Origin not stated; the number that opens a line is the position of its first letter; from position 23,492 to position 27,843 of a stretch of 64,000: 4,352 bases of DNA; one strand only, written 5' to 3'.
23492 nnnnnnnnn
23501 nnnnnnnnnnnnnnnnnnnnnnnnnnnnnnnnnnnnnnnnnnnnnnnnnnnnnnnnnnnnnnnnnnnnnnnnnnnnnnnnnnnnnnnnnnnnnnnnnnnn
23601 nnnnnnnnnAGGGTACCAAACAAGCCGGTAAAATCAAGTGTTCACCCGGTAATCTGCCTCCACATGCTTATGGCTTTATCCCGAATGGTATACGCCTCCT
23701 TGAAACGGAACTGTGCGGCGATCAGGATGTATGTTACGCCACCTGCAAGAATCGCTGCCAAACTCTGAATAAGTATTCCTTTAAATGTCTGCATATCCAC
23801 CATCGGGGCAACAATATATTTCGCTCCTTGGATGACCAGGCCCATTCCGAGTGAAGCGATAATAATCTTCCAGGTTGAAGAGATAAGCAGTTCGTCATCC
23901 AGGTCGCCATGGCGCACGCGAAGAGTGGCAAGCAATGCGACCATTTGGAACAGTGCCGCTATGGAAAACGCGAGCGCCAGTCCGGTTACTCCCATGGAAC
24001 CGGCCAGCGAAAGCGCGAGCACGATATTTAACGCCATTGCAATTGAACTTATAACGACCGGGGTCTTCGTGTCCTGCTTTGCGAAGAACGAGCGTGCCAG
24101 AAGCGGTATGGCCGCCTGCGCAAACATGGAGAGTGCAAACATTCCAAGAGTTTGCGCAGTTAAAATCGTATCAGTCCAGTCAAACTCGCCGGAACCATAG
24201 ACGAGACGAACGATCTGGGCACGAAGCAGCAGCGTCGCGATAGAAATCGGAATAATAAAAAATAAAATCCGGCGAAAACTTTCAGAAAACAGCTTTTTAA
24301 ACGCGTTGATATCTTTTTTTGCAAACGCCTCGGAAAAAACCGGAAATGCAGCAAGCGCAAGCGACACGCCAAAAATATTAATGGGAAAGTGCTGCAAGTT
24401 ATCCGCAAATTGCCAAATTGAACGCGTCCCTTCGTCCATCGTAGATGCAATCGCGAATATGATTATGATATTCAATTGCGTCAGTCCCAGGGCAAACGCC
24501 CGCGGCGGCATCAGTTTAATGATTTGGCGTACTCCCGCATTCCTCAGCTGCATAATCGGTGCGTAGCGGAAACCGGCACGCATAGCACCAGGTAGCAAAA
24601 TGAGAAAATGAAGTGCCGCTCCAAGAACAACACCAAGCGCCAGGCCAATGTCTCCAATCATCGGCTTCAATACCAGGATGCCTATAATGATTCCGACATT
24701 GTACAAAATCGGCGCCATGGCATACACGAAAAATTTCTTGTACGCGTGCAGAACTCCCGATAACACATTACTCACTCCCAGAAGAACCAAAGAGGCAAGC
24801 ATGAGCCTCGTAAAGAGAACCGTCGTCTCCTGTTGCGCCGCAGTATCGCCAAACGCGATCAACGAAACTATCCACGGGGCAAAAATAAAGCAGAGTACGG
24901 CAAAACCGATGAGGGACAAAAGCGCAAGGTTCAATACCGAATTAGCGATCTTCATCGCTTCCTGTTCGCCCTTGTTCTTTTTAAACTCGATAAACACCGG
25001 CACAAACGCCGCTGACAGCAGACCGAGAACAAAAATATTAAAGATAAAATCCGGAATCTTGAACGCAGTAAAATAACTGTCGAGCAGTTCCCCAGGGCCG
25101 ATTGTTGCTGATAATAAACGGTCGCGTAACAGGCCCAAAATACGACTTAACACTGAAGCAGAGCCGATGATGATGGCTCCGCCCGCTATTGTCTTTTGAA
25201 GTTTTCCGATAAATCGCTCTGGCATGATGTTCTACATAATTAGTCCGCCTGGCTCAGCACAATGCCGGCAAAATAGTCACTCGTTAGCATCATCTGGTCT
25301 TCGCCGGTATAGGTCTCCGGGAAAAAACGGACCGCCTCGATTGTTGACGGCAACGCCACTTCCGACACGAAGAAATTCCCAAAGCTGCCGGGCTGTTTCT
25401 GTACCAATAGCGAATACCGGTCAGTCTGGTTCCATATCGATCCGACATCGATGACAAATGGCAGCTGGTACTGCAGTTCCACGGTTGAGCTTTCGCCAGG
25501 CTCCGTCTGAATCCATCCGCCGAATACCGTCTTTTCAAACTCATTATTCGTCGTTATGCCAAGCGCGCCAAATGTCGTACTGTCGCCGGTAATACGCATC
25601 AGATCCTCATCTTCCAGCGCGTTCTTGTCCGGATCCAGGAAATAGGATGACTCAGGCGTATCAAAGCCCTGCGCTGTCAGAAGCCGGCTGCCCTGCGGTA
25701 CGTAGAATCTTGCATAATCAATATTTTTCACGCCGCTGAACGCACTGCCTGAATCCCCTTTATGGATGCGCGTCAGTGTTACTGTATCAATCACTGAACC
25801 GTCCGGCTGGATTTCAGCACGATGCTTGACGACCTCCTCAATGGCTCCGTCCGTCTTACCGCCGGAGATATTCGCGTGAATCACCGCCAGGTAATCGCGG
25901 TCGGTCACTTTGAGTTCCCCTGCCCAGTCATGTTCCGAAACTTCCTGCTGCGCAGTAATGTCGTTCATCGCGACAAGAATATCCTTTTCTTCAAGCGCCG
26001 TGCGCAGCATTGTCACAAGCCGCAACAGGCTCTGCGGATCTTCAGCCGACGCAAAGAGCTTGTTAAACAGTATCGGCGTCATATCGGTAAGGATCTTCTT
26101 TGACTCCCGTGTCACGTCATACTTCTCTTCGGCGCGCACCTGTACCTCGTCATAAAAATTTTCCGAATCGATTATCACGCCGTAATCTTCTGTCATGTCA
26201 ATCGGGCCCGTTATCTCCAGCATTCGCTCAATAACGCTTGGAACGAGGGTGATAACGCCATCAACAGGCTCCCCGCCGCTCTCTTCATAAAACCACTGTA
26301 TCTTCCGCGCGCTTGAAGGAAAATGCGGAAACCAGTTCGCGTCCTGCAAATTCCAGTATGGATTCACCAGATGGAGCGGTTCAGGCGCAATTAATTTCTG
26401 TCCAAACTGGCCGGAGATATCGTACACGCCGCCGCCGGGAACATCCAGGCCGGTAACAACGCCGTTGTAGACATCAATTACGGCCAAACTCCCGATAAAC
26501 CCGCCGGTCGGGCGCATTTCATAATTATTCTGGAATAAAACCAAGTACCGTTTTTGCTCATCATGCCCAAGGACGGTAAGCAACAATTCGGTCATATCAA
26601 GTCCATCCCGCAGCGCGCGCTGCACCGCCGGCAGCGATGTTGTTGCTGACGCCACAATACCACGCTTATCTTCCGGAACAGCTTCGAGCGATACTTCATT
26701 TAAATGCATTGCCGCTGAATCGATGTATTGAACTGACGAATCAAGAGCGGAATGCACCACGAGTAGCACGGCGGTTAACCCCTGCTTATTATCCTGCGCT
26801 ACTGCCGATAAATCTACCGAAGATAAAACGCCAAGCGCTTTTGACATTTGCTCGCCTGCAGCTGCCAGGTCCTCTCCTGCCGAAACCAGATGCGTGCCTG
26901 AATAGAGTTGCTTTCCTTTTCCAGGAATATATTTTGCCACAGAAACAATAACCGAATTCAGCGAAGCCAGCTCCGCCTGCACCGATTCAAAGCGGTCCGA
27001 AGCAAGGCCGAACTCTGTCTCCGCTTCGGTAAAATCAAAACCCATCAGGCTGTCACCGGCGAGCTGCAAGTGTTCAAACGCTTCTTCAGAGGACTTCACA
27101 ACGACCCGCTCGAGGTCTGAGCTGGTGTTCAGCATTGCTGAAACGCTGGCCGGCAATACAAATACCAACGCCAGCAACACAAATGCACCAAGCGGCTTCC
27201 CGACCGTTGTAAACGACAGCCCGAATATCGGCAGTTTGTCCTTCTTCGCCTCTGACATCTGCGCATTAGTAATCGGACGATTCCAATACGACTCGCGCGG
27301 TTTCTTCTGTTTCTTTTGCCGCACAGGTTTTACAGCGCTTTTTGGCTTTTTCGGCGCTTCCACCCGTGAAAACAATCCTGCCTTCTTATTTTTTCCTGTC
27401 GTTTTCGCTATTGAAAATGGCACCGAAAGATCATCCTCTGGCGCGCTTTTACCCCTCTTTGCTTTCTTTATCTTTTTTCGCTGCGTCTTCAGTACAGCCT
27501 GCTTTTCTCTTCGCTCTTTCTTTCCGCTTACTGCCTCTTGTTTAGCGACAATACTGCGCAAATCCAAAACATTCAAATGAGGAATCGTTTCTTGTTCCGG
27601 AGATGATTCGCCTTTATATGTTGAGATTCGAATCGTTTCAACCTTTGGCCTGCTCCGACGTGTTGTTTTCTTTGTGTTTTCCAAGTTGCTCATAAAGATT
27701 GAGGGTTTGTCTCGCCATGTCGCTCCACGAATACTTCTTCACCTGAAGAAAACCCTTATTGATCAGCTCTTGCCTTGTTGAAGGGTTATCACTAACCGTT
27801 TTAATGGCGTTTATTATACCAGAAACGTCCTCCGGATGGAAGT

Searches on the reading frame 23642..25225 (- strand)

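Call 6: search_protein_families(library=pfam, proteins=[window:23642-25225:-])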
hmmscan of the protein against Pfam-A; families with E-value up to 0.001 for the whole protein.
window:23642-25225:- (527 aa): 2 families
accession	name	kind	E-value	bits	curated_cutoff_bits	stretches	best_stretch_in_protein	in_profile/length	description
PF03023.19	MurJ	-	5.4e-98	329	27.4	1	39-473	2-437/451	Lipid II flippase MurJ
PF01554.23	MatE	-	7.5e-08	32.7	24.9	1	281-404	40-159/161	MatE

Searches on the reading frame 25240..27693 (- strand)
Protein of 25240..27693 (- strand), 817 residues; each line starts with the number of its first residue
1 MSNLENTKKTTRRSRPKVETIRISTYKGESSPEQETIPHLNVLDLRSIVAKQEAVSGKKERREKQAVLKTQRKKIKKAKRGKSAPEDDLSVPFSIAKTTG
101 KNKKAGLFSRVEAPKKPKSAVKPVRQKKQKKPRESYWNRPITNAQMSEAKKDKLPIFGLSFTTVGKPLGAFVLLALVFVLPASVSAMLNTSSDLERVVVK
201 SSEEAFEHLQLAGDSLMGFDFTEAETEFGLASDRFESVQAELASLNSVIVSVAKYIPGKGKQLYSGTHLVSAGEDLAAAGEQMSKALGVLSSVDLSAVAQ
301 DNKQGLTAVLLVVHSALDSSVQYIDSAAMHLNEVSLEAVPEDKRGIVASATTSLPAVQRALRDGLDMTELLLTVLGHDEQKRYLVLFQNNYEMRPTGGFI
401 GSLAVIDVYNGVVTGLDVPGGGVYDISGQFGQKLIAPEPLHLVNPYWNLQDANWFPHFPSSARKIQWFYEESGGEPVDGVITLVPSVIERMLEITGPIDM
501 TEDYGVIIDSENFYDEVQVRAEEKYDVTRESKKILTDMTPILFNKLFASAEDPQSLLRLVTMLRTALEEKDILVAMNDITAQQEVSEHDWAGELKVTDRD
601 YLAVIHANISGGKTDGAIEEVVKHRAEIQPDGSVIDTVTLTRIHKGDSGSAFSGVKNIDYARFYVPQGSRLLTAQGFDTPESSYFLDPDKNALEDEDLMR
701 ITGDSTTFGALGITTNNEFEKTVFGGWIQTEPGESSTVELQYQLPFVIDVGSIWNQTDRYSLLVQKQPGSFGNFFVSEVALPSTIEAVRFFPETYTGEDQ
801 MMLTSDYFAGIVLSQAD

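Call 51: search_protein_families(library=pfam, proteins=[window:25240-27693:-])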
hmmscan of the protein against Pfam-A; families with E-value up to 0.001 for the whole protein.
window:25240-27693:- (817 aa): 1 family
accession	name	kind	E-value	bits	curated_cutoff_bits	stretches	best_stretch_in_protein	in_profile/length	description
PF13196.11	DUF4012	-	8.1e-26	91.7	28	1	378-518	1-140/144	Protein of unknown function (DUF4012)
